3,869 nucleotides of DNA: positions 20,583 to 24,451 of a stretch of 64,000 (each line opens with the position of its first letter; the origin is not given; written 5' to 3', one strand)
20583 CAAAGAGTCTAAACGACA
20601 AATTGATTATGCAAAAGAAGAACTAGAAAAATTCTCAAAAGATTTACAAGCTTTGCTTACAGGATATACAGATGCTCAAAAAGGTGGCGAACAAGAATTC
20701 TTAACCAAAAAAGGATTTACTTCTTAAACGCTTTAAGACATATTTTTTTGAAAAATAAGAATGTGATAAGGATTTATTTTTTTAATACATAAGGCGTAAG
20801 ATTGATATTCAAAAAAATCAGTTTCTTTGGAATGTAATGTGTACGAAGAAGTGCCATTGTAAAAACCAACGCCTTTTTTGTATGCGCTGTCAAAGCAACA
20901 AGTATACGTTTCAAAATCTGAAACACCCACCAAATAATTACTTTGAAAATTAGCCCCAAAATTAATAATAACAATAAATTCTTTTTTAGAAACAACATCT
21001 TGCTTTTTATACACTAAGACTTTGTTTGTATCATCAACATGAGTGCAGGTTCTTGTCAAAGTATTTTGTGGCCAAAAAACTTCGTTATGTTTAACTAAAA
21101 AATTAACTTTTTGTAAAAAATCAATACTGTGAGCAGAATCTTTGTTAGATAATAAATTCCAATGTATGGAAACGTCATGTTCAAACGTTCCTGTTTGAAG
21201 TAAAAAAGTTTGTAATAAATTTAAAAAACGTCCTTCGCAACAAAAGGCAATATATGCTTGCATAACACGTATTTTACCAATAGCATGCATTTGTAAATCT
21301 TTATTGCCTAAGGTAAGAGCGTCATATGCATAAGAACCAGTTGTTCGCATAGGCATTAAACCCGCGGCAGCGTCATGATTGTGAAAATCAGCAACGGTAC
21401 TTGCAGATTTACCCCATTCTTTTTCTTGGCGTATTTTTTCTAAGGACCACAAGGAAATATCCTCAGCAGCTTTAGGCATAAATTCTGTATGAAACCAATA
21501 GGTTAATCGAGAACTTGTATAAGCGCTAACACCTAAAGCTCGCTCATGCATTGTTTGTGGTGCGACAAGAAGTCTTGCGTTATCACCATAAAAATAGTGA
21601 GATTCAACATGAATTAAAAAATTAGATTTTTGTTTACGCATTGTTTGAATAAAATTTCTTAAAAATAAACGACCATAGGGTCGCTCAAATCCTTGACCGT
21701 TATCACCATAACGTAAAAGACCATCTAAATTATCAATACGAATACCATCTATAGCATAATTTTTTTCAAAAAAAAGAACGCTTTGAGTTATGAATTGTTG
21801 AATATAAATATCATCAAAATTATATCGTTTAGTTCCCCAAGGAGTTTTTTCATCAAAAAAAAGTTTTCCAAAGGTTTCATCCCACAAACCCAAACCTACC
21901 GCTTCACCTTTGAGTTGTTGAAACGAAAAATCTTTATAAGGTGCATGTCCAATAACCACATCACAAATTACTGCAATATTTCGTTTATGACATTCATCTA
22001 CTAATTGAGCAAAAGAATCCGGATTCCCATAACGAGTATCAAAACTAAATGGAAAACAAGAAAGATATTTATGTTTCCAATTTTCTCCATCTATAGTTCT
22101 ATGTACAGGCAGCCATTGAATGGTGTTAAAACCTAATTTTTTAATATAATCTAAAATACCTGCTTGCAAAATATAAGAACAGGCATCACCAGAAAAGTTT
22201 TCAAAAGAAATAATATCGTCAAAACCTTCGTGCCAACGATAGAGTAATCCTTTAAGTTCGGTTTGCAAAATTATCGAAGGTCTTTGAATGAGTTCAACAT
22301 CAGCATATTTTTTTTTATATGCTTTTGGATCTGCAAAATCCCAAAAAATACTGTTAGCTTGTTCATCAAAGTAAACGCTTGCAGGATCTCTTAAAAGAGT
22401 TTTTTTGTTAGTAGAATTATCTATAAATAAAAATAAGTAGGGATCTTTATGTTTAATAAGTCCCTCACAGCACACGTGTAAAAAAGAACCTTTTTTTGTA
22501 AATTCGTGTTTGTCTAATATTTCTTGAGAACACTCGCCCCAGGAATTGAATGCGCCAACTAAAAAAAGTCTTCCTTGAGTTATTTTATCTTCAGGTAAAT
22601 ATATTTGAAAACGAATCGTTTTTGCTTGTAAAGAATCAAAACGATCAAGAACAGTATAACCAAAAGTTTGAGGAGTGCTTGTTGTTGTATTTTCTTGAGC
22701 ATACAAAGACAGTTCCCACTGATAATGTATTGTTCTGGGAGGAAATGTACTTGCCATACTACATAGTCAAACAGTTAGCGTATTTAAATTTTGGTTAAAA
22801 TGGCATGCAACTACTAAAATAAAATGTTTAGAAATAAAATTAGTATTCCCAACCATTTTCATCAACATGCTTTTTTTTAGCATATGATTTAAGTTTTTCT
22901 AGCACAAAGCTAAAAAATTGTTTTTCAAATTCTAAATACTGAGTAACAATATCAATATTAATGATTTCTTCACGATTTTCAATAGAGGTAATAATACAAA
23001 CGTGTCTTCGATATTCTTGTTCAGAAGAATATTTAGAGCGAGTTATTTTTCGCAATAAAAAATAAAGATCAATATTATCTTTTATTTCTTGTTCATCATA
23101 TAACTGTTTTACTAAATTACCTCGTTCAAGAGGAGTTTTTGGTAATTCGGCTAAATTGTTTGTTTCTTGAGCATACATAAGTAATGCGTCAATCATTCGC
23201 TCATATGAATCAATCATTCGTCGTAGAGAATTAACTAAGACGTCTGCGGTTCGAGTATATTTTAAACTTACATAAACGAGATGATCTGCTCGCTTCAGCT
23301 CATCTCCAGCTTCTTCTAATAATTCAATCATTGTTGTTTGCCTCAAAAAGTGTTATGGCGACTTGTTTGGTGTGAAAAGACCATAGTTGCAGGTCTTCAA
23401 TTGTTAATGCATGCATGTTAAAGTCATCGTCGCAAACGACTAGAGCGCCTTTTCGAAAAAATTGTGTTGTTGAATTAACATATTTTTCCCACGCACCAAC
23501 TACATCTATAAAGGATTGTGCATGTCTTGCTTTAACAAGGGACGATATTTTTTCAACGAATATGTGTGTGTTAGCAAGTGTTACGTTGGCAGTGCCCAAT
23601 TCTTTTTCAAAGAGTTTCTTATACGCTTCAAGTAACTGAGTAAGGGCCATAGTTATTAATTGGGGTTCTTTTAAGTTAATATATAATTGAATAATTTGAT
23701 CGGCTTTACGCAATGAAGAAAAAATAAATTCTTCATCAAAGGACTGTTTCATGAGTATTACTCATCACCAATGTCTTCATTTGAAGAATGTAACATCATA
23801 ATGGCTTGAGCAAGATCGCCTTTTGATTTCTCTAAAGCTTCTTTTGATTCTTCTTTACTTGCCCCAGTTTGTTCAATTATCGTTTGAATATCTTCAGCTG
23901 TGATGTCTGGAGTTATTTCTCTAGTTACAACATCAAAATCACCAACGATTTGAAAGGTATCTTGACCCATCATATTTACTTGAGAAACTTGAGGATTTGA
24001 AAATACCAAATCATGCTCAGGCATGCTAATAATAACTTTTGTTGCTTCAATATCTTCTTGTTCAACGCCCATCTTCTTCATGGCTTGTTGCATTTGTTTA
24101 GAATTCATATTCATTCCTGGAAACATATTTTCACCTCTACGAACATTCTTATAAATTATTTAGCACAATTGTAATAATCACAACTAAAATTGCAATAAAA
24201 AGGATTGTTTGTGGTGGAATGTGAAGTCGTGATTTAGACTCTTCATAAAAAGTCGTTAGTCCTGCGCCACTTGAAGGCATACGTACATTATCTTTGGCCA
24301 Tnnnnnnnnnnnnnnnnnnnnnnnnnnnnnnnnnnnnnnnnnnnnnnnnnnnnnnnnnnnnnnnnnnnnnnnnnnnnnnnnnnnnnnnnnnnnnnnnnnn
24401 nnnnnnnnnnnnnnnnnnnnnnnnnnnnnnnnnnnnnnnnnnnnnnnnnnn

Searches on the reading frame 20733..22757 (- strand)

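Call 10: search_protein_families(library=pfam, proteins=[window:20733-22757:-], max_evalue=0.01)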
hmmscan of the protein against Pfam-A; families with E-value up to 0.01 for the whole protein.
window:20733-22757:- (674 aa): 2 families
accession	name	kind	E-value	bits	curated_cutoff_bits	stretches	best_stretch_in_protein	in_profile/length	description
PF00128.31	Alpha-amylase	-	1.3e-11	44.9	22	1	202-281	25-101/446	Alpha amylase, catalytic domain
PF02806.24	Alpha-amylase_C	-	3.6e-05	24.5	21.2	1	575-638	6-66/95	Alpha amylase, C-terminal all-beta domain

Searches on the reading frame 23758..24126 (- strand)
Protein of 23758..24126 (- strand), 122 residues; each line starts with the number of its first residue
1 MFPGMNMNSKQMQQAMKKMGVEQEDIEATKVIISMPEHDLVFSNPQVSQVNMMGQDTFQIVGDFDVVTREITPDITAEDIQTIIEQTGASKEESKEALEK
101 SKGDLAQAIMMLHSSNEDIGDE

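Call 7: find_encoding_contigs(protein=window:23758-24126:-, flank=3000, max_places=10)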
Protein window:23758-24126:- (122 aa): 5 contigs read that carry it; 1 place shown.
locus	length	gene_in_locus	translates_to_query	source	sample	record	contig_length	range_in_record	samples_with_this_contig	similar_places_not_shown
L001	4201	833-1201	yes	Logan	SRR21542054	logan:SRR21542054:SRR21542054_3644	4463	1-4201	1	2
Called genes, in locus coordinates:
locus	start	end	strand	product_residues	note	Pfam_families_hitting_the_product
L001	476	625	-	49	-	-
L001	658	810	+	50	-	PF03911:Sec61_beta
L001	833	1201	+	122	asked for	PF01849:NAC, PF19026:UBA_HYPK (weak)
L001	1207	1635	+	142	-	-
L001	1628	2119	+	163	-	-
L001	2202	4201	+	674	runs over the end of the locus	PF00128:Alpha-amylase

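Call 10: search_protein_families(library=pfam, proteins=[window:23758-24126:-], max_evalue=0.01)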
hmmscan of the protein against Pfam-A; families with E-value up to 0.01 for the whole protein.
window:23758-24126:- (122 aa): 2 families
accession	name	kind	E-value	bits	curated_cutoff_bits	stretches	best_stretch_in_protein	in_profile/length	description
PF01849.23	NAC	-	9.3e-14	51.5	21.3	1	10-65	2-55/57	NAC domain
PF19026.7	UBA_HYPK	-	6.5e-07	29.1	27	1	75-112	3-40/41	HYPK UBA domain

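Call 12: find_homologous_proteins(query=window:23758-24126:-, max_evalue=1e-10)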
Query window:23758-24126:- (122 aa): 475 proteins with E <= 1e-10 among 478 candidates; the best 120 are listed.
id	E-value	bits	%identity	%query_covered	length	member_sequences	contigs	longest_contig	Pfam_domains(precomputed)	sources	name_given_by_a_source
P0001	5.0e-70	250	100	100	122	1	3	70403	PF01849.24,PF19026.8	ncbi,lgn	ncbi:MAG: nascent polypeptide-associated complex protein [Candidatus Nanoarchaeia archaeon]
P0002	1.9e-63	229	89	100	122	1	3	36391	PF01849.24,PF19026.8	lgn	-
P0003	1.7e-54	200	78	100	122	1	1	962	PF01849.24,PF19026.8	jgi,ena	-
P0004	2.1e-50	187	75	100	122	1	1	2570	PF01849.24,PF19026.8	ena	-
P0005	9.3e-50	185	74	100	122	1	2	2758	PF01849.24,PF19026.8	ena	-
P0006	9.0e-48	179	72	100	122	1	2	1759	PF01849.24,PF19026.8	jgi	jgi:nascent polypeptide-associated complex subunit alpha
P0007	1.0e-41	159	66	100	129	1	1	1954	PF01849.24,PF19026.8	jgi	jgi:nascent polypeptide-associated complex subunit alpha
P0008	1.0e-41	159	64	100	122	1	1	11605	PF01849.24,PF19026.8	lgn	-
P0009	3.3e-41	158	65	100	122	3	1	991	PF01849.24,PF19026.8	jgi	-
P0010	3.8e-40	154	63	100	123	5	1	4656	PF01849.24,PF19026.8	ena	-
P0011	4.3e-39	151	61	100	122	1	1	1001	PF01849.24,PF19026.8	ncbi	-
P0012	2.0e-38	149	58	97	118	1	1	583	PF01849.24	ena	-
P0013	2.5e-37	145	59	96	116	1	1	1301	PF01849.24,PF19026.8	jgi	jgi:nascent polypeptide-associated complex subunit alpha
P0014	2.7e-36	142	61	90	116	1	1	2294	PF01849.24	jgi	jgi:nascent polypeptide-associated complex subunit alpha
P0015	4.6e-36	141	63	93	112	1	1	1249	PF01849.24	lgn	-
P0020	5.5e-34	134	56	93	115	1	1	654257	PF01849.24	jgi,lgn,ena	-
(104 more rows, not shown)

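Call 13: find_encoding_contigs(protein=P0002, flank=2500, max_places=3)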
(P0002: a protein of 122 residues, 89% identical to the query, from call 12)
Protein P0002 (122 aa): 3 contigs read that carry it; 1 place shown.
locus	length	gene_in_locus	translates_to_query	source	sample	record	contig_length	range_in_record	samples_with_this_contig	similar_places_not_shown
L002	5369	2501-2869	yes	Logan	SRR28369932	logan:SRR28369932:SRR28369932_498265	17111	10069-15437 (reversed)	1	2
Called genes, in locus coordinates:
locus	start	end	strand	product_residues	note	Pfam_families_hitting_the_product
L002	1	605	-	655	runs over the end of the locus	PF12698:ABC2_membrane_3, PF01061:ABC2_membrane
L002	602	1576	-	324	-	PF00005:ABC_tran, PF13304:AAA_21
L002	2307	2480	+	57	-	PF03911:Sec61_beta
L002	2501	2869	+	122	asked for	PF01849:NAC, PF19026:UBA_HYPK (weak)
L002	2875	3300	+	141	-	-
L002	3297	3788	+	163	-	-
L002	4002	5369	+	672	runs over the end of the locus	PF00128:Alpha-amylase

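Call 14: find_encoding_contigs(protein=P0008, flank=2500, max_places=3)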
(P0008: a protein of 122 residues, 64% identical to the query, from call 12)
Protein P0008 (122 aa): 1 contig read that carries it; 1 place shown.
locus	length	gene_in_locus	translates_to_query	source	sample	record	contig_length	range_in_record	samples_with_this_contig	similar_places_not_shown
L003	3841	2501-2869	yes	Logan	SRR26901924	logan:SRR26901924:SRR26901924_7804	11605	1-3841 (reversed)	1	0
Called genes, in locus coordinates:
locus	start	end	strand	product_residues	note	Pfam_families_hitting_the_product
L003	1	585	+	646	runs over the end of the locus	PF12698:ABC2_membrane_3, PF12795:MscS_porin (weak), PF01061:ABC2_membrane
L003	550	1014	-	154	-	PF04307:YdjM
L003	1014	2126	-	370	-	PF01336:tRNA_anti-codon (weak), PF08646:Rep_fac-A_C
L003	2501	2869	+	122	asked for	PF01849:NAC, PF19026:UBA_HYPK (weak)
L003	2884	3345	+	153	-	-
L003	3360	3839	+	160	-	?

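Call 15: find_encoding_contigs(protein=P0020, flank=2500, max_places=3)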
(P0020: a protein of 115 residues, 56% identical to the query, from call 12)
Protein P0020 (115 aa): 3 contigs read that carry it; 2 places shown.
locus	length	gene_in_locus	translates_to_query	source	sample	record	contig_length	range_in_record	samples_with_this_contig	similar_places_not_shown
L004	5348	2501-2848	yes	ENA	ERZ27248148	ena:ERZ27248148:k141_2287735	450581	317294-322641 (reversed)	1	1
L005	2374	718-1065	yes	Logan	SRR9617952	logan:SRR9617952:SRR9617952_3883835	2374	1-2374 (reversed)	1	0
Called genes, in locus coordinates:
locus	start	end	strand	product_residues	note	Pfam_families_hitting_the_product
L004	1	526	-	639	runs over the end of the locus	-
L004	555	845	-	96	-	-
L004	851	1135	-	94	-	-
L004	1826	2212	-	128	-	PF13840:ACT_7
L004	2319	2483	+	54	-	PF03911:Sec61_beta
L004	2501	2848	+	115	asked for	PF01849:NAC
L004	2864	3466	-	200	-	-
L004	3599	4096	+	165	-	-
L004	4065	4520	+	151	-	-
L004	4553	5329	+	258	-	PF01656:CbiA, PF02374:ArsA_ATPase (faint), PF06564:CBP_BcsQ, PF10609:ParA, PF13614:AAA_31, PF13500:AAA_26 (weak), PF00142:Fer4_NifH (weak)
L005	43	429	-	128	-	PF13840:ACT_7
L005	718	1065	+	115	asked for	PF01849:NAC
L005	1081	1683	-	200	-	-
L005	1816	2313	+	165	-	-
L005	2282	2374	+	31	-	?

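Call 18: find_related_loci(query=A1, collection=genome_contigs, flank=2500)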
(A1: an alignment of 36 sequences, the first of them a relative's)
Query A1 (122 aa) in genome_contigs; peptide patterns used: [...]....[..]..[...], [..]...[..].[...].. (x = any residue, [..] = any of these).
600 stretches matched a pattern (row limit reached: there are more); 480 encode a relative of the query (tblastn E <= 1e-3); the best 80 are kept; 80 distinct loci.
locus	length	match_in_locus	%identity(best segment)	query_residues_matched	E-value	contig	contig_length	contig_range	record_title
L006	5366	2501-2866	66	1-122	1e-50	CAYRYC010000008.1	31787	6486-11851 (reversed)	MAG TPA_asm: uncultured Methanosarcinales archaeon isolate binchicken_co181_566 genome assembly, contig: NODE_1864_lengt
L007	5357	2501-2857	51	1-119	3e-42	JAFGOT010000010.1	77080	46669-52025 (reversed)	MAG: Candidatus Woesearchaeota archaeon isolate Zod_Metabat.644 k87_2206227, whole genome shotgun sequence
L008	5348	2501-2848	53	1-116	9e-41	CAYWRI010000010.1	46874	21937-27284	MAG TPA_asm: uncultured Methanosarcinales archaeon isolate SRP191223_co1_361 genome assembly, contig: NODE_489_length_46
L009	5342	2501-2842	54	1-114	2e-40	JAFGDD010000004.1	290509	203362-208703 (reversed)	MAG: Candidatus Woesearchaeota archaeon isolate Zod_Metabat.1155 k87_2261361, whole genome shotgun sequence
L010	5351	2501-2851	54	1-117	2e-40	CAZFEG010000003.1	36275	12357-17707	MAG TPA_asm: uncultured Methanosarcinales archaeon isolate binchicken_co181_387 genome assembly, contig: NODE_1455_lengt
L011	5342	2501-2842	55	1-116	1e-38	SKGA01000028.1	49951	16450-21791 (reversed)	MAG: Candidatus Woesearchaeota archaeon isolate CSBr16_114 CSBr16-193, whole genome shotgun sequence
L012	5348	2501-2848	52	1-118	1e-38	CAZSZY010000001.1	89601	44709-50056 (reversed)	MAG TPA_asm: uncultured Methanosarcinales archaeon isolate SRP191223_co1_382 genome assembly, contig: NODE_98_length_896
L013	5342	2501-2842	54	1-113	1e-37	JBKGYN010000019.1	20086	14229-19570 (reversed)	MAG: Candidatus Woesearchaeota archaeon isolate C1M08_52 NODE_1402_length_20086_cov_12.837751, whole genome shotgun sequ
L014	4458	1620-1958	56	1-112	1e-37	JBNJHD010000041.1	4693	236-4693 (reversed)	MAG: Nanobdellota archaeon isolate Y22_14dBSe1.bin.74 NODE_11732_length_4693_cov_17.040488, whole genome shotgun sequenc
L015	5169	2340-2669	56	1-112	3e-37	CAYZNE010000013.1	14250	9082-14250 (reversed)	MAG TPA_asm: uncultured Methanosarcinales archaeon isolate binchicken_co243_25 genome assembly, contig: NODE_3530_length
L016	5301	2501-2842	52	1-116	3e-37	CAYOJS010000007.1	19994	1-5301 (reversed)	MAG TPA_asm: uncultured Methanosarcinales archaeon isolate SRP050083_co3_649 genome assembly, contig: NODE_1985_length_1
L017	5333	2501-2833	54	1-113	9e-37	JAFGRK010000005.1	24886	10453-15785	MAG: Candidatus Woesearchaeota archaeon isolate Zod_Metabat.825 k87_2949950, whole genome shotgun sequence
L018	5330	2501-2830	52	1-112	6e-36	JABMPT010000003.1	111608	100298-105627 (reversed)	MAG: Candidatus Woesearchaeota archaeon isolate bin.69 k141_2101394, whole genome shotgun sequence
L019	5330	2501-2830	54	1-112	8e-36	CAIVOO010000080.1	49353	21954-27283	uncultured archaeon isolate AM-sed-core3-D1_bin-502 genome assembly, contig: bin-502:080/159, whole genome shotgun seque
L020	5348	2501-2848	50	1-118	5e-36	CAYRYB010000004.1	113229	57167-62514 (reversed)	MAG TPA_asm: uncultured Methanosarcinales archaeon isolate binchicken_co164_146 genome assembly, contig: NODE_5_length_1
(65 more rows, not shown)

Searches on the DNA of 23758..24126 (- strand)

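Call 16: search_rna_families(sources=[L001, L002, L003, L004, L005], threshold=evalue, max_evalue=0.001, show_alignments=2)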
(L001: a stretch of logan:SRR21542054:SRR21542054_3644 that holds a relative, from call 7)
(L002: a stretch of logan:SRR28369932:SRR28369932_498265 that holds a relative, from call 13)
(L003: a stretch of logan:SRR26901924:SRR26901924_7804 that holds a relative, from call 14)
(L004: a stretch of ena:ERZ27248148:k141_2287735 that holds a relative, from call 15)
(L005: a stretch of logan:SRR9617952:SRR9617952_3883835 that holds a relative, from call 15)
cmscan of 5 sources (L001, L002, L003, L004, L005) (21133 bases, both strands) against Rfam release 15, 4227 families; matches with E-value up to 0.001: 3.
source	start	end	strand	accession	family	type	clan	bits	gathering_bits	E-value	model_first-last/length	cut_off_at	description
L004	1421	1821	+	RF00373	RNaseP_arch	Gene; ribozyme;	CL00002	98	84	1.4e-26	1-288/288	no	Archaeal RNase P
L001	198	556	+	RF00373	RNaseP_arch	Gene; ribozyme;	CL00002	84.2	84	2.8e-22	1-288/288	no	Archaeal RNase P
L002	1699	2054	+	RF00373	RNaseP_arch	Gene; ribozyme;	CL00002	83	84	6.9e-22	1-288/288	no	Archaeal RNase P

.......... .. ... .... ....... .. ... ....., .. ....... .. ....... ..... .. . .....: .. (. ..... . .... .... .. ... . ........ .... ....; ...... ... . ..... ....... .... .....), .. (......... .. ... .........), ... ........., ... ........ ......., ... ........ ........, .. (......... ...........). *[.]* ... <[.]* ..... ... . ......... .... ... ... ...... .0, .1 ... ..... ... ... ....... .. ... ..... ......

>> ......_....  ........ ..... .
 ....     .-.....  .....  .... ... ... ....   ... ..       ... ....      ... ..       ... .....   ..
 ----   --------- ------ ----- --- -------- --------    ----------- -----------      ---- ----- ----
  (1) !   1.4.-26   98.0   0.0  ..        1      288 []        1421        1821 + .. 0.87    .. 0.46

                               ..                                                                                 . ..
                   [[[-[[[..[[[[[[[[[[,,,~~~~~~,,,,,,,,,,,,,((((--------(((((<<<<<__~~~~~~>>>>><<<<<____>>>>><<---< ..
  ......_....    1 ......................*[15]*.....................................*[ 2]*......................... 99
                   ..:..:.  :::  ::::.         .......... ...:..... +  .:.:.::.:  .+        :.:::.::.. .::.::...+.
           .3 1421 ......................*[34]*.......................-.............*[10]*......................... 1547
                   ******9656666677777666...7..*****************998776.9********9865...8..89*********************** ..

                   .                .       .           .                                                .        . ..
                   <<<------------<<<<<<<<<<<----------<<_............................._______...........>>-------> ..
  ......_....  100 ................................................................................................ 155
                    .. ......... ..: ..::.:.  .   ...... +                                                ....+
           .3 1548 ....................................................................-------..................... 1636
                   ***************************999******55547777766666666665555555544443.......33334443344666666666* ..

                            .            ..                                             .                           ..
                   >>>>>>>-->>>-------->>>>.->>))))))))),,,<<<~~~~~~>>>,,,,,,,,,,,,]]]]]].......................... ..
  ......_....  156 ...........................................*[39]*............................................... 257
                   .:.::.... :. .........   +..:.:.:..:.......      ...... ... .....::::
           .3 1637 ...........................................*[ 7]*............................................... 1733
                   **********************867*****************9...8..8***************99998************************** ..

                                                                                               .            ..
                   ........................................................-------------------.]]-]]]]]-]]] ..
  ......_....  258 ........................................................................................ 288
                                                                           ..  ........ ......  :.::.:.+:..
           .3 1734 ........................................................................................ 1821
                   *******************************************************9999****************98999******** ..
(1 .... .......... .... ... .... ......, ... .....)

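Call 42: search_rna_families(sources=[L007, L010, L011, L012, L016, L018, L020, L023, L024, L032, L036, L039, L057], threshold=evalue, max_evalue=0.001)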
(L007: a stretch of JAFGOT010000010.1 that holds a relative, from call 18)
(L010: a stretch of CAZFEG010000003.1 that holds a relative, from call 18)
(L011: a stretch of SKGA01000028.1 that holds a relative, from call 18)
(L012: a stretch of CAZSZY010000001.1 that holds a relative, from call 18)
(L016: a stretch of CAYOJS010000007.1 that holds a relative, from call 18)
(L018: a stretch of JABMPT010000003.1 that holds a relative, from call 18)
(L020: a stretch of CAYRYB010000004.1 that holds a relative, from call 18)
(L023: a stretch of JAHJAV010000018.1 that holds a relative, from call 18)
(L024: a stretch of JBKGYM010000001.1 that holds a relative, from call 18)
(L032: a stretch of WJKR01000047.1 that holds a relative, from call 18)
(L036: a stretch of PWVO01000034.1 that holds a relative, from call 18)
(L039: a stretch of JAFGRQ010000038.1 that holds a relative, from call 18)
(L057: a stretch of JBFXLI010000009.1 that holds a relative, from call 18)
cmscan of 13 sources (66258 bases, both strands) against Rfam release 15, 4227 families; matches with E-value up to 0.001: 15.
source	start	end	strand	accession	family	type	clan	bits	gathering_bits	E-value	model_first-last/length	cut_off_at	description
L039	2029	2302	+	RF00373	RNaseP_arch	Gene; ribozyme;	CL00002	150.8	84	1.2e-42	1-288/288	no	Archaeal RNase P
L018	1980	2304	+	RF00373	RNaseP_arch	Gene; ribozyme;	CL00002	147.2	84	1.6e-41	1-288/288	no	Archaeal RNase P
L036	1971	2266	+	RF00373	RNaseP_arch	Gene; ribozyme;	CL00002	137.1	84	2.4e-38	1-288/288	no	Archaeal RNase P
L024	1927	2230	+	RF00373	RNaseP_arch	Gene; ribozyme;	CL00002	131.2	84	1.6e-36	1-288/288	no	Archaeal RNase P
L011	1931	2240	-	RF00373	RNaseP_arch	Gene; ribozyme;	CL00002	126.7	84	4.3e-35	1-288/288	no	Archaeal RNase P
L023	1984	2299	+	RF00373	RNaseP_arch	Gene; ribozyme;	CL00002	124.5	84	2.1e-34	1-288/288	no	Archaeal RNase P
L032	1272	1621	+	RF00373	RNaseP_arch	Gene; ribozyme;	CL00002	115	84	2e-31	1-288/288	no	Archaeal RNase P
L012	1376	1735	+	RF00373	RNaseP_arch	Gene; ribozyme;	CL00002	103.4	84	8.8e-28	1-288/288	no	Archaeal RNase P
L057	1931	2259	+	RF00373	RNaseP_arch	Gene; ribozyme;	CL00002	103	84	1.1e-27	1-288/288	no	Archaeal RNase P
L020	1191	1551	+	RF00373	RNaseP_arch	Gene; ribozyme;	CL00002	100.7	84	6.2e-27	1-288/288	no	Archaeal RNase P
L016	358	818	+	RF00373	RNaseP_arch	Gene; ribozyme;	CL00002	87.2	84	1e-22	1-288/288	no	Archaeal RNase P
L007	1246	1687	-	RF00373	RNaseP_arch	Gene; ribozyme;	CL00002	78.7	84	4.7e-20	1-288/288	no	Archaeal RNase P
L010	1230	1611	+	RF00373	RNaseP_arch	Gene; ribozyme;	CL00002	78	84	7.6e-20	1-288/288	no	Archaeal RNase P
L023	4350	4420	-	RF00005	tRNA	Gene; tRNA;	CL00001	66.1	29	3.9e-12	1-71/71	no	tRNA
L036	3887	3959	+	RF00005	tRNA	Gene; tRNA;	CL00001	55.1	29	4.1e-09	1-71/71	no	tRNA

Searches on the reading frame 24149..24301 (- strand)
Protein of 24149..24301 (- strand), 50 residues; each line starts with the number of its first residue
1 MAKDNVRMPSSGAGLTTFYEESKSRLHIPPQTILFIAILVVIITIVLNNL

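Call 10: search_protein_families(library=pfam, proteins=[window:24149-24301:-], max_evalue=0.01)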
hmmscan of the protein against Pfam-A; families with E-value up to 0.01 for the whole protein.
window:24149-24301:- (50 aa): 1 family
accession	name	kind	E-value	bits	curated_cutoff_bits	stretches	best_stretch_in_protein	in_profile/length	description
PF03911.21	Sec61_beta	-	1.7e-10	41.2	27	1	11-48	1-38/41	Sec61beta family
